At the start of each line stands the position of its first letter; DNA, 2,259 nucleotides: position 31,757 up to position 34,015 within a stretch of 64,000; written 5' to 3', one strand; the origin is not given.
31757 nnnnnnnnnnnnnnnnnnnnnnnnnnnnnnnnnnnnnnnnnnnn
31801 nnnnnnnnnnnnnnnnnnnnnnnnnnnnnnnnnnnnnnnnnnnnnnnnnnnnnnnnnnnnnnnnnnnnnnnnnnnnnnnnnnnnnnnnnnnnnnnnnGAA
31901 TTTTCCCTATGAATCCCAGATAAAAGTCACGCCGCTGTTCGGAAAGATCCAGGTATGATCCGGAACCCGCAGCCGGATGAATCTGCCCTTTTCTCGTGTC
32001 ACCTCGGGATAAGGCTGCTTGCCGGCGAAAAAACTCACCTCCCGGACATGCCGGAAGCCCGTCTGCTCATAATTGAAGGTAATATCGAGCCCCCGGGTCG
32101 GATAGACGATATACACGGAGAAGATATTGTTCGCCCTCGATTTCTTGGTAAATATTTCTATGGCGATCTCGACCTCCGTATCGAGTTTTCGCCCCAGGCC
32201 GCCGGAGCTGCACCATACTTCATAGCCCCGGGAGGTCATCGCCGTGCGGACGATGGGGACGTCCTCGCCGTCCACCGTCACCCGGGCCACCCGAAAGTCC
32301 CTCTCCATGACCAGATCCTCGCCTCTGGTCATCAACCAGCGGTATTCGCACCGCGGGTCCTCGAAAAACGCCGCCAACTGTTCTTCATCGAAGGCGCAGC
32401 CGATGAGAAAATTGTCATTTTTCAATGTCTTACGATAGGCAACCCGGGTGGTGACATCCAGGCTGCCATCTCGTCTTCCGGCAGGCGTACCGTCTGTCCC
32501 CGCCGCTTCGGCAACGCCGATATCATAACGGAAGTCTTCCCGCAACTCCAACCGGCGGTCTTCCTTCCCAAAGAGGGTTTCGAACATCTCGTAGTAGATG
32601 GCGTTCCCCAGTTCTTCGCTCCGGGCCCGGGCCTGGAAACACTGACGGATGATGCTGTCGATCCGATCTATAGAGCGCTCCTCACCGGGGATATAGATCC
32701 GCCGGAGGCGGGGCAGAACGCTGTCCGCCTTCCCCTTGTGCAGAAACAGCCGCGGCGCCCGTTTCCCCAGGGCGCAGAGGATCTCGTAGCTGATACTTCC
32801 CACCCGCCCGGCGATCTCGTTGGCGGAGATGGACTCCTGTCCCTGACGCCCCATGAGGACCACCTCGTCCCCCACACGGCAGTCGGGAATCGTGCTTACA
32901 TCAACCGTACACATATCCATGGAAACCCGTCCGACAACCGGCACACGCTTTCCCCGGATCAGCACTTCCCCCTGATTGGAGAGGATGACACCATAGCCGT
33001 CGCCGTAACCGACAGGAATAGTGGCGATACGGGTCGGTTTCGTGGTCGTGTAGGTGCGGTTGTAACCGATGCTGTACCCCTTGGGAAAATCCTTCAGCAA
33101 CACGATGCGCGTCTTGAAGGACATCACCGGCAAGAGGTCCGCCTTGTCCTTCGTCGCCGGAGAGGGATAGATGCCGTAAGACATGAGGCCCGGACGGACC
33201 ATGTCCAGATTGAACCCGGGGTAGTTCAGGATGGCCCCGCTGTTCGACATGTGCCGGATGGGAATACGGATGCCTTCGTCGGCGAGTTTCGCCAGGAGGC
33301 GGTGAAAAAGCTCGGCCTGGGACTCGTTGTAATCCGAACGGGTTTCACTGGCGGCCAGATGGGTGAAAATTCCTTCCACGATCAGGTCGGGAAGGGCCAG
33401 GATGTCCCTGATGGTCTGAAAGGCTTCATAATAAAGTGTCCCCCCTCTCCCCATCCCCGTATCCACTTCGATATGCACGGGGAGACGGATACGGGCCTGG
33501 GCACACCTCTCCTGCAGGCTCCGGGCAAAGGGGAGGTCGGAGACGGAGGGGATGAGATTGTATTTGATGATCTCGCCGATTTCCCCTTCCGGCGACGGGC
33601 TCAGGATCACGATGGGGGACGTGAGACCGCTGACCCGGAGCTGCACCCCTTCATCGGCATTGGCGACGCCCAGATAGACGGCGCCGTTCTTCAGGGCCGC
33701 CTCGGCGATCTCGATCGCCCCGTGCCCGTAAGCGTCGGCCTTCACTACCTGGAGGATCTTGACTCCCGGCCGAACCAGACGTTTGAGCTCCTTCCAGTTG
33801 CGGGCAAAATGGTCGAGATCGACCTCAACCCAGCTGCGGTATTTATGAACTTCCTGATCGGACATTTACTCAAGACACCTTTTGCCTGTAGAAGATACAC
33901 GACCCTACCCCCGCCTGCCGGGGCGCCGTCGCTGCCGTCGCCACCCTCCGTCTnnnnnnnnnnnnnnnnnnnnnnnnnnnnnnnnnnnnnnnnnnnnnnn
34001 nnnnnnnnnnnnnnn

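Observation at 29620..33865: Racemase plus two divergent Ddl paralogues as a stand-alone module outside any mur/fts context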

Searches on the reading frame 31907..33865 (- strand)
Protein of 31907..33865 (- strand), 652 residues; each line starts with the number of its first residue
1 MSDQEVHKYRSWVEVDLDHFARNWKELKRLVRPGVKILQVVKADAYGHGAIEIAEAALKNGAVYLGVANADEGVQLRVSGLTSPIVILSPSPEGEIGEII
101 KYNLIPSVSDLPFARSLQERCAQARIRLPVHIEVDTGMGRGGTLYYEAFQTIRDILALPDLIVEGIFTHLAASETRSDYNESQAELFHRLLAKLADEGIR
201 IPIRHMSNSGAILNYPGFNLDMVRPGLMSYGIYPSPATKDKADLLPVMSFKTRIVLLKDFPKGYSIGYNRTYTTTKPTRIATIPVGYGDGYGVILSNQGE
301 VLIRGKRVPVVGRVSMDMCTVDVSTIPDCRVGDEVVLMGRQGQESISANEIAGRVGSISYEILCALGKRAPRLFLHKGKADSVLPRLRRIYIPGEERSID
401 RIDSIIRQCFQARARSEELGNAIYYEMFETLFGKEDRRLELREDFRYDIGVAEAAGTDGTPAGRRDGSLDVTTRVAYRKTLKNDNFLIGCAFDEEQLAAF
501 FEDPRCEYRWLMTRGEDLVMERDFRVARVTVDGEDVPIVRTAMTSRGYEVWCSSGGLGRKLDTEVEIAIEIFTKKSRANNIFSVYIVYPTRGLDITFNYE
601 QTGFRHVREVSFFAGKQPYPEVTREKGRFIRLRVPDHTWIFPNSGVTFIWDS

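Call 3: search_protein_families(library=pfam, proteins=[window:31907-33865:-], max_evalue=0.01)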
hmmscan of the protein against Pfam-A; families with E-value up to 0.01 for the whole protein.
window:31907-33865:- (652 aa): 2 families
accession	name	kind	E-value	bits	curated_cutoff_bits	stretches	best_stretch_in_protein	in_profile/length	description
PF01168.26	Ala_racemase_N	-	1.5e-65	221.5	24.1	1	15-234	1-220/220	Alanine racemase, N-terminal domain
PF00842.27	Ala_racemase_C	-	2.8e-48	163.1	25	1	247-373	1-126/127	Alanine racemase, C-terminal domain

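Call 4: search_protein_families(library=ncbifam, proteins=[window:31907-33865:-], max_evalue=0.01)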
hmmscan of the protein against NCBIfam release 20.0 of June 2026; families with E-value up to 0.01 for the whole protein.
window:31907-33865:- (652 aa): 11 families
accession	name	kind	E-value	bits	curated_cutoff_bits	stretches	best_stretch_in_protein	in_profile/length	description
TIGR00492.1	alr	equivalog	9.5e-107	357.1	168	1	11-375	3-368/369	alanine racemase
NF033131.1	vanT-G-Cterm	exception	4.6e-102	341.6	460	1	10-372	2-366/368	serine racemase VanT catalytic subunit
NF008897.0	PRK11930.1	equivalog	3.8e-97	326.2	804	1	9-376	458-821/822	bifunctional UDP-N-acetylmuramoyl-tripeptide:D-alanyl-D-alanine ligase/alanine racemase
NF033132.1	vanT-CELN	equivalog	1.9e-63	215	900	1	4-370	333-693/697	membrane-bound serine racemase VanT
NF009879.0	PRK13340.1-4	subfamily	9.2e-62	209.2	434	1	3-374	34-404/406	alanine racemase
NF000792.0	PRK00053.2-3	equivalog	2.4e-54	184.8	384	1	13-374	6-358/360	alanine racemase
NF002970.2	PRK03646.1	exception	1.3e-48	165.9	600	1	15-371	9-352/356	catabolic alanine racemase DadX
NF000791.0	PRK00053.2-2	equivalog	3.4e-41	141.6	218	1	13-369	4-334/340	alanine racemase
NF033133.1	vanT-L-cat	exception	4e-40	138.2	750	1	8-369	5-360/366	serine racemase VanT-L catalytic subunit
NF040742.1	racem_Orr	exception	6.1e-07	28.8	480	1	13-171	4-159/351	ornithine racemase Orr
NF003273.0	PRK04260.1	equivalog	0.0005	18.8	616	1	110-166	184-240/376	acetylornithine transaminase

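Call 9: find_encoding_contigs(protein=window:31907-33865:-, flank=10000, max_places=10)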
Protein window:31907-33865:- (652 aa): 21 contigs read that carry it; 4 places shown.
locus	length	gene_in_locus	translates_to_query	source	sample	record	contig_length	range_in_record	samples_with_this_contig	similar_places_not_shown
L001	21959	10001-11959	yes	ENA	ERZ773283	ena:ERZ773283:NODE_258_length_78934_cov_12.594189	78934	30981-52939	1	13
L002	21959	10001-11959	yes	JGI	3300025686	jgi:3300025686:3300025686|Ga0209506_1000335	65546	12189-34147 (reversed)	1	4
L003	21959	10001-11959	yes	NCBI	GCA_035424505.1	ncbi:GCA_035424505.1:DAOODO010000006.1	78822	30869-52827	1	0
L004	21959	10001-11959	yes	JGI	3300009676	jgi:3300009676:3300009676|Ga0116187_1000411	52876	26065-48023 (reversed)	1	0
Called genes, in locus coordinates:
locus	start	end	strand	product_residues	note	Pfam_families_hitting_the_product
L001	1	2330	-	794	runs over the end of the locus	PF02190:LON_substr_bdg, PF00004:AAA, PF07728:AAA_5, PF22667:Lon_lid, PF05362:Lon_C, PF13541:ChlI (weak)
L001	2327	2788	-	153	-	PF00011:HSP20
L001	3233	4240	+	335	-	PF00106:adh_short, PF01073:3Beta_HSD, PF01370:Epimerase, PF02719:Polysacc_synt_2, PF04321:RmlD_sub_bind, PF05368:NmrA (faint), PF13460:NAD_binding_10, PF16363:GDP_Man_Dehyd, +1 more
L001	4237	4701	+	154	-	-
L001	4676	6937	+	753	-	PF01590:GAF, PF13185:GAF_2, PF01590:GAF, PF13185:GAF_2, PF13492:GAF_3, PF00989:PAS, PF08448:PAS_4, PF13426:PAS_9, +3 more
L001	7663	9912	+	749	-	PF05226:CHASE2, PF00211:Guanylate_cyc, PF00515:TPR_1 (faint), PF07719:TPR_2 (faint)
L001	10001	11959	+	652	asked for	PF01168:Ala_racemase_N, PF00842:Ala_racemase_C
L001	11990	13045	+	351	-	PF01820:Dala_Dala_lig_N, PF07478:Dala_Dala_lig_C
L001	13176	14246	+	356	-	PF01820:Dala_Dala_lig_N, PF07478:Dala_Dala_lig_C, PF02222:ATP-grasp (faint)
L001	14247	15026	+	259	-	PF02405:MlaE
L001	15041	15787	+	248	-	PF02463:SMC_N (faint), PF00005:ABC_tran, PF13304:AAA_21 (faint)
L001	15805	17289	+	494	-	PF02470:MlaD, PF28544:Helical_needle, PF27164:Aq_493_lipo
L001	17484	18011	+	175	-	-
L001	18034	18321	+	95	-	PF09723:Zn_ribbon_8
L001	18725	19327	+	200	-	PF07603:Lcl_C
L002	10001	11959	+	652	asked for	PF01168:Ala_racemase_N, PF00842:Ala_racemase_C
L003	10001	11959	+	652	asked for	PF01168:Ala_racemase_N, PF00842:Ala_racemase_C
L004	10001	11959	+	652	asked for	PF01168:Ala_racemase_N, PF00842:Ala_racemase_C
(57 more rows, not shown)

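Call 10: find_homologous_proteins(query=window:31907-33865:-, max_evalue=0.00001)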
Query window:31907-33865:- (652 aa): 7989 proteins with E <= 0.00001 among 8000 candidates; the best 120 are listed.
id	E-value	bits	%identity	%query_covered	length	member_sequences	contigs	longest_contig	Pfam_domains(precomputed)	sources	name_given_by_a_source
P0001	0.0e+0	1481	100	100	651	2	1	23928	PF00842.28,PF01168.27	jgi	-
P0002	0.0e+0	1342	90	100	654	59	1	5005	PF00842.28,PF01168.27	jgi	-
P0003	0.0e+0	1338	89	100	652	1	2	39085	PF00842.28,PF01168.27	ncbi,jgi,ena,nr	ncbi:MAG: alanine racemase [Syntrophobacterales bacterium]|nr:alanine racemase [Syntrophobacterales 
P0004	0.0e+0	1337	89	100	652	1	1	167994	PF00842.28,PF01168.27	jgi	-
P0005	0.0e+0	1336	89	100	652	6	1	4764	PF00842.28,PF01168.27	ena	-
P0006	0.0e+0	1331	89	100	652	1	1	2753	PF00842.28,PF01168.27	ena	-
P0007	0.0e+0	1298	87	100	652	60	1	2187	PF00842.28,PF01168.27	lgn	-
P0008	0.0e+0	1175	79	100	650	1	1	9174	PF00842.28,PF01168.27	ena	-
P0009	0.0e+0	1075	71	100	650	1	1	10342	PF00842.28,PF01168.27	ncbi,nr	ncbi:MAG: alanine racemase [Syntrophales bacterium]|nr:alanine racemase [Syntrophales bacterium]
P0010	0.0e+0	1075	72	99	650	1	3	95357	PF00842.28,PF01168.27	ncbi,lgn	-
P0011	0.0e+0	1075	72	99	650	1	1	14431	PF00842.28,PF01168.27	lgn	-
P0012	0.0e+0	1073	71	99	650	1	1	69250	PF00842.28,PF01168.27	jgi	-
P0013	0.0e+0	1070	72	99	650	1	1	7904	PF00842.28,PF01168.27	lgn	-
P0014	0.0e+0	1062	72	99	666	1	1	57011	PF00842.28,PF01168.27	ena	-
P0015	0.0e+0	1057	71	100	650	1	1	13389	PF00842.28,PF01168.27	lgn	-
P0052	0.0e+0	1019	68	99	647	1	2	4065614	PF00842.28,PF01168.27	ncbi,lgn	ncbi:MAG: alanine racemase [Syntrophales bacterium]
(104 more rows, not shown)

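Call 37: find_encoding_contigs(protein=P0052, flank=10000, max_places=2)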
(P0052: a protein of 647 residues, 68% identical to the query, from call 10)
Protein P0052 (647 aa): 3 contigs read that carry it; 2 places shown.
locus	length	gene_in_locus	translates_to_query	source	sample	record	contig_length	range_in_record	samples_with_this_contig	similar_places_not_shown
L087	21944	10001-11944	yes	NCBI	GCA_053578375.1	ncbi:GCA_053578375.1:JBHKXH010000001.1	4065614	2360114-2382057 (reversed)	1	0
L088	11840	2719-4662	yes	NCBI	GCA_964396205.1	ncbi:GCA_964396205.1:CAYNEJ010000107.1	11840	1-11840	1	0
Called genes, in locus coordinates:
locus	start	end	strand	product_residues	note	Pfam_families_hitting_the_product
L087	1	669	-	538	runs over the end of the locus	-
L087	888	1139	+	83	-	-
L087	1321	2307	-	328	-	PF00989:PAS, PF13188:PAS_8 (weak), PF13426:PAS_9 (faint), PF08447:PAS_3, PF00990:GGDEF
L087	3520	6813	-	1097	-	PF22202:C2c1_helical_1st, PF22204:C2c1_WED-II (weak), PF22172:C2c1_helical, PF22126:C2c1_RuvC-like, PF22077:C2c1_Nuc-II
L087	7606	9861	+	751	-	PF05226:CHASE2, PF00211:Guanylate_cyc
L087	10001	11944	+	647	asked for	PF01168:Ala_racemase_N, PF00842:Ala_racemase_C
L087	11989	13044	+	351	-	PF01820:Dala_Dala_lig_N, PF07478:Dala_Dala_lig_C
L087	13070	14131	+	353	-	PF10776:DUF2600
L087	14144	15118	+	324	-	PF19300:BPD_transp_1_N (weak), PF00528:BPD_transp_1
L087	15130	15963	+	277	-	PF12911:OppC_N, PF00528:BPD_transp_1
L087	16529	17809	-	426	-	PF13482:RNase_H_2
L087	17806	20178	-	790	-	PF04851:ResIII (weak), PF00270:DEAD, PF00271:Helicase_C, PF22982:WHD_HRQ1, PF09369:MZB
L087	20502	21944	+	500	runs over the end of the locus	PF02789:Peptidase_M17_N, PF00883:Peptidase_M17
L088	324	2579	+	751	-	PF05226:CHASE2, PF00211:Guanylate_cyc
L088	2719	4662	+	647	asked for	PF01168:Ala_racemase_N, PF00842:Ala_racemase_C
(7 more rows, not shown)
